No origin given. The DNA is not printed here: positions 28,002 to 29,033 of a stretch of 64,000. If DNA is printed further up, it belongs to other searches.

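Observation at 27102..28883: Two-gene cytoplasmic nuclease module (EEP-family nuclease plus PD-(D/E)xK-like protein with Zn-ribbon): candidate undescribed defence or toxin system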

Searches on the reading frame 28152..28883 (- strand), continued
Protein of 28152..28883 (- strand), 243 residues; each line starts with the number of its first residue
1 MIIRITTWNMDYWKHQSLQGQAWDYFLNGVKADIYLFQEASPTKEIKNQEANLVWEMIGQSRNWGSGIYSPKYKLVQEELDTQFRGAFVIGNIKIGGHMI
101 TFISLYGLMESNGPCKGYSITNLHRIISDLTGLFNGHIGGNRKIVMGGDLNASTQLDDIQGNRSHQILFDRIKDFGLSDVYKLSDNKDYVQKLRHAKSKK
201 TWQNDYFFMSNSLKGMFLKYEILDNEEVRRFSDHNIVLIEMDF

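Call 57: fold_search(model_id=the predicted structure, library=pdb)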
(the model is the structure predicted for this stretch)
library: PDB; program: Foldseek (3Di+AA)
matches with E <= 10: 1045; with E <= 0.001: 207
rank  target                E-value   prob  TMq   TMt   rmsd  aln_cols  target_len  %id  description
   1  8sp7                  1.6e-14  1.00  0.70  0.73   5.1       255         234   17  LINE-1 retrotransposon endonuclease domain complex with tranexamic acid (released 2024-05-22)
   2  2v0r_A                5.3e-14  1.00  0.69  0.71   5.1       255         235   18  crystal structure of a hairpin exchange variant (LTx) of the targeting LINE-1 retrotransposon endonuclease (released 2007-07-17)
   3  5ino_B                9.5e-14  1.00  0.67  0.65   5.3       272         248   15  Human Tdp2 reaction product (5'-phosphorylated DNA)-Mg2+ complex (released 2016-04-27)
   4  5ino_A                1.6e-13  1.00  0.68  0.65   5.3       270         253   16  Human Tdp2 reaction product (5'-phosphorylated DNA)-Mg2+ complex (released 2016-04-27)
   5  9k6i_A                1.7e-13  1.00  0.65  0.15   6.1       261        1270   18  Structure of full-length human LINE-1 ORF2p with endogenous DNA and RNA/cDNA hybrid (released 2025-10-22)
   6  7n8s_A                1.9e-13  1.00  0.68  0.71   4.9       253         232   17  LINE-1 endonuclease domain complex with DNA (released 2021-10-13)
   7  2v0r_B                2.8e-13  1.00  0.66  0.68   5.5       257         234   19  crystal structure of a hairpin exchange variant (LTx) of the targeting LINE-1 retrotransposon endonuclease (released 2007-07-17)
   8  7n8k_B                2.8e-13  1.00  0.65  0.68   5.4       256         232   19  LINE-1 endonuclease domain complex with Mg (released 2021-10-13)
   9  4gyz_F                2.8e-13  1.00  0.66  0.66   5.3       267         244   16  Mus Musculus Tdp2 Bound to dAMP and Mg2+ (released 2012-10-31)
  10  1vyb_B                3.9e-13  1.00  0.66  0.68   5.4       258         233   19  Endonuclease domain of human LINE1 ORF2p (released 2004-06-04)
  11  4gyz_B                4.7e-13  1.00  0.68  0.66   5.1       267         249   16  Mus Musculus Tdp2 Bound to dAMP and Mg2+ (released 2012-10-31)
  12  8sp5_A                7.4e-13  1.00  0.65  0.67   5.5       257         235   19  LINE-1 retrotransposon endonuclease domain complex with Mn2+ (released 2024-05-22)
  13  4gz2_B                8.4e-13  1.00  0.66  0.65   5.2       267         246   15  Mus Musculus Tdp2 excluded ssDNA complex (released 2012-10-31)
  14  4gz0_A                1.0e-12  1.00  0.68  0.66   5.0       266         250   16  Mus Musculus Tdp2-DNA Substrate Analog (5'-6-aminohexanol) Complex (released 2012-10-31)
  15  4gyz_D                1.2e-12  1.00  0.67  0.69   5.3       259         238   16  Mus Musculus Tdp2 Bound to dAMP and Mg2+ (released 2012-10-31)
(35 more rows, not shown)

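Call 72: find_homologous_proteins(query=L119:4009-4887:+)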
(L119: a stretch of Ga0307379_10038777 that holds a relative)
Query L119:4009-4887:+ (292 aa): 1732 proteins with E <= 0.001 among 2170 candidates; the best 120 are listed.
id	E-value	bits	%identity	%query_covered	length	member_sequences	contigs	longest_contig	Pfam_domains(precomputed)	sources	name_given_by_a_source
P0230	1.3e-189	646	97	98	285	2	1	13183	PF22558.4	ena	-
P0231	8.8e-177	604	91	98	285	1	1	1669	PF22558.4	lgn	-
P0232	6.4e-166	569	85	98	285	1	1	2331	PF22558.4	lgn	-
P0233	4.0e-165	566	85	98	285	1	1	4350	PF22558.4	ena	-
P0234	3.3e-162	557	83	98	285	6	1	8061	PF22558.4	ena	-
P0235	7.3e-162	555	86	95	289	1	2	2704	PF22558.4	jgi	-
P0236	1.5e-161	554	83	98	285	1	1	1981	PF22558.4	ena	-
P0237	4.2e-161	553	84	98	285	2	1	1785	PF22558.4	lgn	-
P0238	4.8e-161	553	83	98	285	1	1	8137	PF22558.4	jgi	-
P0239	9.1e-161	552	83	98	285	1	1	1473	PF22558.4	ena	-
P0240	1.8e-160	551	82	98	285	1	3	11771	PF22558.4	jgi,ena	-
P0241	6.1e-160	549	83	98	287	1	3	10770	PF22558.4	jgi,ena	-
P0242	6.3e-160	549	83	98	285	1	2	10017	PF22558.4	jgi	-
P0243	8.9e-160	549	82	98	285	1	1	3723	PF22558.4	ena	-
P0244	4.1e-159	546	82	98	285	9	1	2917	PF22558.4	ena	-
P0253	4.1e-156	537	81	98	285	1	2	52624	PF22558.4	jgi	jgi:hypothetical protein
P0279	1.4e-151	522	78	98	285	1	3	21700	PF22558.4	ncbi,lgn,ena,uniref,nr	ncbi:hypothetical protein A2V47_02800 [Candidatus Atribacteria bacterium RBG_19FT_COMBO_35_14]|unire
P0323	1.1e-142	492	74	98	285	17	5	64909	PF22558.4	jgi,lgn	-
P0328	3.8e-141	487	73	98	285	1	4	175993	PF22558.4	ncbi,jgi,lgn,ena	-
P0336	3.4e-136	471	70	98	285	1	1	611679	PF22558.4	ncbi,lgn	-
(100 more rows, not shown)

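Call 73: find_encoding_contigs(protein=P0253, flank=5000, max_places=2)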
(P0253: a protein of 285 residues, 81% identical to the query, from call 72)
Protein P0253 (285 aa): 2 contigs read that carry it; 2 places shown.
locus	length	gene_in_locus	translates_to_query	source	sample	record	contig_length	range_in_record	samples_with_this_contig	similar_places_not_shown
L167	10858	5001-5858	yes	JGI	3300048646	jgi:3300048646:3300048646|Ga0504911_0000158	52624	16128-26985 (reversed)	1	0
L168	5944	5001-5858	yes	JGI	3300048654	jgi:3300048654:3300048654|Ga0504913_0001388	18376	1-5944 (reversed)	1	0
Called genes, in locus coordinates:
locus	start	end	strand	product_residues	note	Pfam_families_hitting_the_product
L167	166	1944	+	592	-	PF13289:SIR2_2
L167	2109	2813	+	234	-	-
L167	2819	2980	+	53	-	-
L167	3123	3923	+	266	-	-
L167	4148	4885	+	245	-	-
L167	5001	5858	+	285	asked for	PF22558:REase-ARP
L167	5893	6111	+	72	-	-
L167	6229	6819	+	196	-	PF14487:DarT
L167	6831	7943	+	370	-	PF01661:Macro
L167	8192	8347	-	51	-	-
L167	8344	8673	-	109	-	PF20586:DUF6788 (weak)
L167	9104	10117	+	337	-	PF02518:HATPase_c (weak), PF14213:DUF4325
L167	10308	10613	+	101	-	PF03992:ABM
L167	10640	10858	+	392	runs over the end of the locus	PF00465:Fe-ADH, PF13685:Fe-ADH_2, PF25137:ADH_Fe_C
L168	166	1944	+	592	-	PF13289:SIR2_2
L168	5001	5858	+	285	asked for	PF22558:REase-ARP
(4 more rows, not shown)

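Call 74: find_encoding_contigs(protein=P0328, flank=5000, max_places=2)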
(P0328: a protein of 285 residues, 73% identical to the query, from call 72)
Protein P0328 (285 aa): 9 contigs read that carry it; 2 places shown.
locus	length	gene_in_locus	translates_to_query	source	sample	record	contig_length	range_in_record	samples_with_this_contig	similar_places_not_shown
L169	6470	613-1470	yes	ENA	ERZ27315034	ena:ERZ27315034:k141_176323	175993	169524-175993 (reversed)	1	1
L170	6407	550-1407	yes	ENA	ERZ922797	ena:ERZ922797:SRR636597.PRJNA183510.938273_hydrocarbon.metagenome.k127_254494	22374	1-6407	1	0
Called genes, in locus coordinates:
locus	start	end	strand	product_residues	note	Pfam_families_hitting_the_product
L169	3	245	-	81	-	?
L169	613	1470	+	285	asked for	PF22558:REase-ARP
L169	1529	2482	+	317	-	PF20208:ARPP-1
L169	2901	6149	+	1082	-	PF13091:PLDc_2, PF04851:ResIII (faint), PF13401:AAA_22 (faint), PF00176:SNF2-rel_dom, PF00271:Helicase_C, PF13307:Helicase_C_2 (faint)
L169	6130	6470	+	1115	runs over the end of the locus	PF01170:UPF0020 (faint), PF20473:MmeI_Mtase (weak), PF07669:Eco57I, PF02384:N6_Mtase, PF12950:TaqI_C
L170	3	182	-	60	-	?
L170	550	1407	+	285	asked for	PF22558:REase-ARP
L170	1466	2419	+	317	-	PF20208:ARPP-1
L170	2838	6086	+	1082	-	PF13091:PLDc_2, PF04851:ResIII (faint), PF13401:AAA_22 (faint), PF00176:SNF2-rel_dom, PF00271:Helicase_C, PF13307:Helicase_C_2 (faint)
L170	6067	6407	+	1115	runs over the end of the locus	PF01170:UPF0020 (faint), PF20473:MmeI_Mtase (weak), PF07669:Eco57I, PF02384:N6_Mtase, PF12950:TaqI_C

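Call 75: find_encoding_contigs(protein=P0336, flank=5000, max_places=2)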
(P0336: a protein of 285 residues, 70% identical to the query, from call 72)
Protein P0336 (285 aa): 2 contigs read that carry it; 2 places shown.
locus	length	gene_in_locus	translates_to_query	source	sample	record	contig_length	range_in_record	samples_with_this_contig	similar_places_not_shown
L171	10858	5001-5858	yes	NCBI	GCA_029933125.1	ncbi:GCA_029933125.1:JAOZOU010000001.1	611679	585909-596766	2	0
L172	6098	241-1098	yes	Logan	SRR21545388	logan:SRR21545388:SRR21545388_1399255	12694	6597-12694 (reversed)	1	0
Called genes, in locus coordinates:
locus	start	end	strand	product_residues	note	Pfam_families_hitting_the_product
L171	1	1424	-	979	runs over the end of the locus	PF07963:N_methyl (weak), PF13517:FG-GAP_3 (faint), PF17210:SdrD_B, PF19403:SpaA_2 (faint), PF13620:CarboxypepD_reg (faint), PF17802:SpaA (faint), PF17210:SdrD_B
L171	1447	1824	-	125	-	PF07963:N_methyl (weak)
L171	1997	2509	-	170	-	PF07963:N_methyl (weak), PF12019:GspH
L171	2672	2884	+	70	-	-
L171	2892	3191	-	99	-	PF01910:Thiamine_BP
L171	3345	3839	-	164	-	PF00881:Nitroreductase, PF14512:TM1586_NiRdase, PF00881:Nitroreductase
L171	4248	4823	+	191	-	PF02475:TRM5-TYW2_MTfase (weak), PF01135:PCMT, PF01209:Ubie_methyltran, PF13489:Methyltransf_23, PF13847:Methyltransf_31, PF08241:Methyltransf_11, PF08242:Methyltransf_12, PF13649:Methyltransf_25, +5 more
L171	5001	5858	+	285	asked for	PF22558:REase-ARP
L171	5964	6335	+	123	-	-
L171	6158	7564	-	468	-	PF00932:LTD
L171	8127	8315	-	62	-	-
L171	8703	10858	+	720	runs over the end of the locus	PF05547:Peptidase_M6, PF13860:FlgD_ig, PF18962:Por_Secre_tail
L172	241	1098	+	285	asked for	PF22558:REase-ARP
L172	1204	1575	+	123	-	-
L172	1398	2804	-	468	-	PF00932:LTD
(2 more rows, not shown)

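Call 77: find_encoding_contigs(protein=P0279, flank=5000, max_places=2)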
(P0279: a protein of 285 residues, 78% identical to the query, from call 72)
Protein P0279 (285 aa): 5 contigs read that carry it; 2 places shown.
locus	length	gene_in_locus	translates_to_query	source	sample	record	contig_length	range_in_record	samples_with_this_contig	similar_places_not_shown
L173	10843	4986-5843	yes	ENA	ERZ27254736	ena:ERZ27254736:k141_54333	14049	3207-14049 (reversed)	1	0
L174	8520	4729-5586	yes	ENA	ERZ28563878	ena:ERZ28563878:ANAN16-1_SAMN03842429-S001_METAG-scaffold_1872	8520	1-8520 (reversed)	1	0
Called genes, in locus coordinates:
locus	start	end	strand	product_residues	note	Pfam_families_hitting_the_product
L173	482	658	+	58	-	-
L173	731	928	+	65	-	-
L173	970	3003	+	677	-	PF16927:HisKA_7TM, PF00989:PAS, PF13426:PAS_9, PF00989:PAS, PF08448:PAS_4, PF13426:PAS_9, PF01966:HD, PF13487:HD_5, +2 more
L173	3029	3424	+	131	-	PF12686:DUF3800 (weak)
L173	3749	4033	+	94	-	-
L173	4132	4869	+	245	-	-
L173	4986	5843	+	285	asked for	PF22558:REase-ARP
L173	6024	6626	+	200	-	PF13338:AbiEi_4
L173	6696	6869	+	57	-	-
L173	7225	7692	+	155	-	PF01980:TrmO_N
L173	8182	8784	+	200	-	PF03013:Pyr_excise, PF08349:DUF1722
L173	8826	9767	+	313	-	PF06342:DUF1057 (faint), PF12146:Hydrolase_4, PF00561:Abhydrolase_1, PF12697:Abhydrolase_6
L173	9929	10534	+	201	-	PF07929:PRiA4_ORF3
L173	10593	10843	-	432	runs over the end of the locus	PF00994:MoCF_biosynth, PF18146:CinA_KH, PF02464:CinA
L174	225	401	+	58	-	-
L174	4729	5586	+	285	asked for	PF22558:REase-ARP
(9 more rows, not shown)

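Call 78: find_encoding_contigs(protein=P0323, flank=5000, max_places=3)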
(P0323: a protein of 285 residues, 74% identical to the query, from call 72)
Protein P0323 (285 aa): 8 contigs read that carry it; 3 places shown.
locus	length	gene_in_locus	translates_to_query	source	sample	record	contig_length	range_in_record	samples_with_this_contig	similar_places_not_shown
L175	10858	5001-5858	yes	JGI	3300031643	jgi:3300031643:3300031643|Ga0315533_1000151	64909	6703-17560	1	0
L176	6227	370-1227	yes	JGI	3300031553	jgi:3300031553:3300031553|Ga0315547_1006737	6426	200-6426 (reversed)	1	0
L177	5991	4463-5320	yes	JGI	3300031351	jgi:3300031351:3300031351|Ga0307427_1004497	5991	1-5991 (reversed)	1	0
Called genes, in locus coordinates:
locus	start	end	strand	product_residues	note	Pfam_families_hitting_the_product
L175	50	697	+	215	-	-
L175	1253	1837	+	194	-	PF14487:DarT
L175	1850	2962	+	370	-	PF01661:Macro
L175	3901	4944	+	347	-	PF04909:Amidohydro_2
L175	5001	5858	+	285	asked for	PF22558:REase-ARP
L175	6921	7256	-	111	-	PF01936:NYN (weak)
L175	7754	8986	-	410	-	PF00696:AA_kinase, PF13840:ACT_7, PF22468:ACT_9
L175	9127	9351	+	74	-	-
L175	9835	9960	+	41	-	-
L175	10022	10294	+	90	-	PF01208:URO-D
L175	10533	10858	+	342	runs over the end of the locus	PF01208:URO-D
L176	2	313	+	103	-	?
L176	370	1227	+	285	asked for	PF22558:REase-ARP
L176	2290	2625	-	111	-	PF01936:NYN (weak)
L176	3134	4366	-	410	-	PF00696:AA_kinase, PF13840:ACT_7, PF22468:ACT_9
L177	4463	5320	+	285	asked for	PF22558:REase-ARP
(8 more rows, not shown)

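Call 83: search_protein_families(library=pfam, proteins=[L167:4148-4885:+, L167:3123-3923:+, L167:2109-2813:+, L171:5964-6335:+, L097:2829-3347:+, L149:675-1007:+, L119:2209-3099:+, L124:1114-2013:+], max_evalue=1)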
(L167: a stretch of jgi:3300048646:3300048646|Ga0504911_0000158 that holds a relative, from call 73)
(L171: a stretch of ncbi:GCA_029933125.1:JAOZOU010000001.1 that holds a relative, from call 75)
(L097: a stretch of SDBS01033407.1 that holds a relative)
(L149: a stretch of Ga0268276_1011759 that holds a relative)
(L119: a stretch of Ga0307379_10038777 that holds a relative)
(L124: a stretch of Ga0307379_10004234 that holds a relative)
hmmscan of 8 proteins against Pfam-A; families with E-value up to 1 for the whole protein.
L167:4148-4885:+ (245 aa): 4 families
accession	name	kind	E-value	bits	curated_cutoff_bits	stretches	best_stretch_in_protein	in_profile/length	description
PF22990.1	ABHD16_N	-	0.092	13.2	27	1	15-84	45-114/125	Phosphatidylserine Lipase ABHD16 N-terminal domain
PF04711.18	ApoA-II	-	0.12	13.2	27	1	43-113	4-73/99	Apolipoprotein A-II (ApoA-II)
PF03288.22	Pox_D5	-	0.18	12.7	21.4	0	178-198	47-67/86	Poxvirus D5 protein-like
PF09687.15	PRESAN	-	0.58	11.1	23.7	1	75-114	61-100/125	Plasmodium RESA N-terminal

L167:3123-3923:+ (266 aa): 1 family
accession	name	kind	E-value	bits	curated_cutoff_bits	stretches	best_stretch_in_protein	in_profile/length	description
PF23849.1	Phage_TTP_2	-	0.0094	16.4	27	1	81-151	26-92/177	Phage tail tube protein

L167:2109-2813:+ (234 aa): 3 families
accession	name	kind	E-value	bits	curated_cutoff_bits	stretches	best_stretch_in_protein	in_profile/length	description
PF17540.7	DUF5457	-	0.0096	16.4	25.2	1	155-185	39-65/89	Family of unknown function (DUF5457)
PF03400.19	DDE_Tnp_IS1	-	0.031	15.1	24.1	1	165-232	66-131/131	IS1 transposase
PF00123.25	Hormone_2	-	0.88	10.1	21.2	0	153-168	12-27/28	Peptide hormone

L171:5964-6335:+ (123 aa): 0 families

L097:2829-3347:+ (172 aa): 1 family
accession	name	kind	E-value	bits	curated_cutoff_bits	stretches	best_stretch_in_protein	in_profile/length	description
PF00482.28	T2SSF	-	0.24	11.8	25.2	1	24-52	74-102/125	Type II secretion system (T2SS), protein F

L149:675-1007:+ (110 aa): 1 family
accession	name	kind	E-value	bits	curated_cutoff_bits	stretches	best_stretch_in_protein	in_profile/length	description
PF01844.29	HNH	-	0.00022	21.7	21.4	1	57-81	23-47/47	HNH endonuclease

L119:2209-3099:+ (296 aa): 1 family
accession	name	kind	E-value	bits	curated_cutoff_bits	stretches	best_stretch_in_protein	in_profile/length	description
PF18864.6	AbiTii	-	1.1e-47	163.1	27.6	1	3-185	1-188/189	AbiTii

L124:1114-2013:+ (299 aa): 1 family
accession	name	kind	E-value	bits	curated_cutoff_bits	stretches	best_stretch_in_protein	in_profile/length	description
PF13739.11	PdaC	-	0.29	12.7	29.1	0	10-89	14-77/95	Deacetylase PdaC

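Call 93: search_protein_representatives(alignment_id=A2)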
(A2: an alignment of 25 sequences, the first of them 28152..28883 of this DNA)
Query: 25 sequences, 243 profile positions. Proteins with E-value up to 0.001 (for the whole library): 1537; up to 1e-10: 507; up to 1e-30: 112. The best 150 are listed.
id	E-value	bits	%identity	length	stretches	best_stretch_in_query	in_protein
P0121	9.9e-117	405.0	-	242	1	1-242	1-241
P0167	1.2e-108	378.6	-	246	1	2-242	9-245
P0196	2.3e-100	351.4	-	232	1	10-243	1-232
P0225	4.2e-90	317.9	-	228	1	10-242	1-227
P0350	1.6e-89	315.9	-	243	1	2-243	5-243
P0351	2.0e-80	286.1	-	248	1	1-243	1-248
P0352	1.4e-78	280.1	-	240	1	3-242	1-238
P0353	3.6e-77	275.5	-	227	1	1-243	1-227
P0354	2.0e-73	263.3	-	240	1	1-243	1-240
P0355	1.4e-68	247.4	-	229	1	5-242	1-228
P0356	2.2e-68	246.7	-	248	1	2-243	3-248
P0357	1.7e-67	243.9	-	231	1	10-243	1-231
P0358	3.4e-67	242.8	-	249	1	3-242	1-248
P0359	3.7e-67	242.7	-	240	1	1-242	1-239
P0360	5.0e-67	242.3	-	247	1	4-243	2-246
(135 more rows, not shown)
